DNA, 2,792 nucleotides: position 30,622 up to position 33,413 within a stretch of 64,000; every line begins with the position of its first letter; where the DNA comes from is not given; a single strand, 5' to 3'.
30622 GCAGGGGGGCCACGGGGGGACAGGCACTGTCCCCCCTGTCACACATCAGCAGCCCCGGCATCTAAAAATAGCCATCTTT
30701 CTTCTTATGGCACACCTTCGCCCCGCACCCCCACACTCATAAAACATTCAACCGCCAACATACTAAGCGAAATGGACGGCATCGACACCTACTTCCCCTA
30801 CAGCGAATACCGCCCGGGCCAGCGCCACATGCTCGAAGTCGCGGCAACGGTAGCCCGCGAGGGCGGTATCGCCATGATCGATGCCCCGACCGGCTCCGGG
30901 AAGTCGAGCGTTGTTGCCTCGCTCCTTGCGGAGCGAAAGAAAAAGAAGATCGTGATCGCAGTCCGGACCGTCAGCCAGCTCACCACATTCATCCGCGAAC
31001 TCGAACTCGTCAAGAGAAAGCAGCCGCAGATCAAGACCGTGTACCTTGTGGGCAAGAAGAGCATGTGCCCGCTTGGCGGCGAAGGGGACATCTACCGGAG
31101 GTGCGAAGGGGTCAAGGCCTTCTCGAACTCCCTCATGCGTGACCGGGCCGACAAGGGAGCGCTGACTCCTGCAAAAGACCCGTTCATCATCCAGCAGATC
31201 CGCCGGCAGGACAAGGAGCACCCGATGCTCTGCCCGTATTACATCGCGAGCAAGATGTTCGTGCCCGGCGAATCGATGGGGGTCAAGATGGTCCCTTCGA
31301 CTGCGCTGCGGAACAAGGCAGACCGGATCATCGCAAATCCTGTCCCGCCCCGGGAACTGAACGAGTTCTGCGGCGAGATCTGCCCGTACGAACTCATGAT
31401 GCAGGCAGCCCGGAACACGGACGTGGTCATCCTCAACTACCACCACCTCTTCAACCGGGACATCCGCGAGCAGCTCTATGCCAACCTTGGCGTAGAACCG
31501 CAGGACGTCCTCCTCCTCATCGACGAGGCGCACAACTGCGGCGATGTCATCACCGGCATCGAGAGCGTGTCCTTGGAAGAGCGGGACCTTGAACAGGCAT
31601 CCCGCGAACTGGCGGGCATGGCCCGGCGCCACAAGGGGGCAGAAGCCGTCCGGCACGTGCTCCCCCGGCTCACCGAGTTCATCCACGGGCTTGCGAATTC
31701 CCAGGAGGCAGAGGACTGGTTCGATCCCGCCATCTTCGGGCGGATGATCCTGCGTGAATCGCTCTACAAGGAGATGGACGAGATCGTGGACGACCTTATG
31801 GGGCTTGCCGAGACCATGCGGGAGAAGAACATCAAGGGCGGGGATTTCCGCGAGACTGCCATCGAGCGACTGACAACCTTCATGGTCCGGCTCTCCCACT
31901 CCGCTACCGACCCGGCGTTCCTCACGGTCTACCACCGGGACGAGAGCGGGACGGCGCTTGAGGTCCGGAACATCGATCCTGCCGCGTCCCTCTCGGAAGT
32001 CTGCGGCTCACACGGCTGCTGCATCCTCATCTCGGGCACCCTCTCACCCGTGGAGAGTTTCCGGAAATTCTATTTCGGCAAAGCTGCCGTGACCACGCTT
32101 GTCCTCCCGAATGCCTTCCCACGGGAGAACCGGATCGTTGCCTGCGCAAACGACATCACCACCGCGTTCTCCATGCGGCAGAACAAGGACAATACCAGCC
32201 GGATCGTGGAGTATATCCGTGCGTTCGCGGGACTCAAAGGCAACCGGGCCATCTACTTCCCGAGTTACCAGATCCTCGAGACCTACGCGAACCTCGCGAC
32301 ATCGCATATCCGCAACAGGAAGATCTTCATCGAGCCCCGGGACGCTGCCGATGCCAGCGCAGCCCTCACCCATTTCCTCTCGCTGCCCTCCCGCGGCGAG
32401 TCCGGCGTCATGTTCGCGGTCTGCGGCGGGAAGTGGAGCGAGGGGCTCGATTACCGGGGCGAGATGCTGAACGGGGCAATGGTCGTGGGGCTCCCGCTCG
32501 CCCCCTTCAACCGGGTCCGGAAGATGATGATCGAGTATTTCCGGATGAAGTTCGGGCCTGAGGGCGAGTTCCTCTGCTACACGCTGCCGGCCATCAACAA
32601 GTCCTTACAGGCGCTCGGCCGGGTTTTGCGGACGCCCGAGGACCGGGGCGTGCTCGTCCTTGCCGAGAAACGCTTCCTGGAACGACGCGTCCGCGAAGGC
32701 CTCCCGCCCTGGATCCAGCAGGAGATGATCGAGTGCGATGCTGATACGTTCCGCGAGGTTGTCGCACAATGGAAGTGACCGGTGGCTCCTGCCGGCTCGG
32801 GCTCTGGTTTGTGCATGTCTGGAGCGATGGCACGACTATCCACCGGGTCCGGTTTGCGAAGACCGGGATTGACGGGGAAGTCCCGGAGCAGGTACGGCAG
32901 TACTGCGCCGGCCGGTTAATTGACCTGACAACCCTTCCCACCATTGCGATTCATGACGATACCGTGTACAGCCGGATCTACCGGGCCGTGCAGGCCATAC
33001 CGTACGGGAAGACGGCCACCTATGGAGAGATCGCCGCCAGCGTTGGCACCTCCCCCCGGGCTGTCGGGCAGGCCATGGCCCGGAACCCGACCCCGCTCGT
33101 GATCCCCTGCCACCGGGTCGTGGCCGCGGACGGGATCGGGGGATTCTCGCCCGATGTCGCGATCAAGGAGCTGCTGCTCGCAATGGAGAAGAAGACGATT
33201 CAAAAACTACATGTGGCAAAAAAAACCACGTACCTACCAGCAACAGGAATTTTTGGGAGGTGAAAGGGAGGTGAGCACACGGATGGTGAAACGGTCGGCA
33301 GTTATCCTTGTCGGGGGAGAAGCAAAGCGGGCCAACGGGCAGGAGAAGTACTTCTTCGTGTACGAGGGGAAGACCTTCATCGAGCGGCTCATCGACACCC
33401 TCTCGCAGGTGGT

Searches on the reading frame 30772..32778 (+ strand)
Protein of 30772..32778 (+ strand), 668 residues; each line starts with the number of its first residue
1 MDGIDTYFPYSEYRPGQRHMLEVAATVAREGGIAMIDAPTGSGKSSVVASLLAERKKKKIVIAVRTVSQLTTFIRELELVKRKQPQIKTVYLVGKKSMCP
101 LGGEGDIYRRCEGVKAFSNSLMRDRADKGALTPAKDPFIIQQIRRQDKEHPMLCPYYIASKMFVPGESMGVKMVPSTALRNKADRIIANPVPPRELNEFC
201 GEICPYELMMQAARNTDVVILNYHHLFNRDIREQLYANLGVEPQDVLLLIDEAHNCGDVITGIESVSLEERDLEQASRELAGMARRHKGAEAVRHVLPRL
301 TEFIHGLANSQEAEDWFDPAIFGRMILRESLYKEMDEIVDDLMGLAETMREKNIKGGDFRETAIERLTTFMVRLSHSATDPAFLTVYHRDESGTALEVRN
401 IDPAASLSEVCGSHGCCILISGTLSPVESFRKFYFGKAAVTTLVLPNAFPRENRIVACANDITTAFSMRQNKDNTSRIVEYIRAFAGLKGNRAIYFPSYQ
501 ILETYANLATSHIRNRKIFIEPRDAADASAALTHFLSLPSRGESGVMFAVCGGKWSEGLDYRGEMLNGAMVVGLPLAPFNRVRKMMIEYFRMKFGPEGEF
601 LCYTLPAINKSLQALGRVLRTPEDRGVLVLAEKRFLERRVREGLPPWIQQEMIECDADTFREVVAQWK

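Call 3: search_protein_families(library=pfam, proteins=[window:30772-32778:+], max_evalue=1)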
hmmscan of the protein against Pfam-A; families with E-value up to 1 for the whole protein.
window:30772-32778:+ (668 aa): 9 families
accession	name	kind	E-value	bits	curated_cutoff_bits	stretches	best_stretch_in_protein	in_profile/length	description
PF13307.12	Helicase_C_2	-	2.1e-32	112.9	25.3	1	489-650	9-169/170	Helicase C-terminal domain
PF06733.21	DEAD_2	-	3.9e-18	66.1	21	2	202-273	104-172/172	DEAD_2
PF06777.17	HBB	-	9e-10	38.9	30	1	334-465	61-187/190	Helical and beta-bridge domain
PF04851.21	ResIII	-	1.2e-06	29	22.5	2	14-85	5-81/164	Type III restriction enzyme, res subunit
PF13401.12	AAA_22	-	0.00051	20.8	27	1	30-76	4-53/130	AAA domain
PF00270.35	DEAD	-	0.014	15.6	26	1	25-67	12-55/167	DEAD/DEAH box helicase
PF13191.12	AAA_16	-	0.044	14.7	32.6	1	21-69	12-63/167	AAA ATPase domain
PF20720.3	nSTAND3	-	0.19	11.9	27.2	1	22-75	8-62/155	Novel STAND NTPase 3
PF14516.12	AAA_35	-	0.26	10.5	27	1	22-60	22-60/331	AAA-like domain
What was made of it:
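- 30772..32778 (+): Context: XPD/Rad3-family helicase, a backbone gene that follows a in relatives. Pfam DEAD_2, HBB and Helicase_C_2 (call 3).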

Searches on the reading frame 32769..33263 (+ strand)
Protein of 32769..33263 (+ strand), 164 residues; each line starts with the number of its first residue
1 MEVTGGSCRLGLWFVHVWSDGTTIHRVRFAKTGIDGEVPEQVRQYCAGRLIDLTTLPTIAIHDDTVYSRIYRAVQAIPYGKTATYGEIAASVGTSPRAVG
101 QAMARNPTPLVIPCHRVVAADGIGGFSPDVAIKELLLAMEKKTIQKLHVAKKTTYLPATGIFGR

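Call 3: search_protein_families(library=pfam, proteins=[window:32769-33263:+], max_evalue=1)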
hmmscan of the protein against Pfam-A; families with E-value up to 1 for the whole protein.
window:32769-33263:+ (164 aa): 3 families
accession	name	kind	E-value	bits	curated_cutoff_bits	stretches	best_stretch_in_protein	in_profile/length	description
PF01035.26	DNA_binding_1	-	7.9e-28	96.6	27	1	67-141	3-80/81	6-O-methylguanine DNA methyltransferase, DNA binding domain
PF08281.18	Sigma70_r4_2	-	0.00067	19.7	25.7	1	84-105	28-49/54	Sigma-70, region 4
PF04539.22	Sigma70_r3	-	0.13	12.9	25.3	1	80-110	18-48/78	Sigma-70 region 3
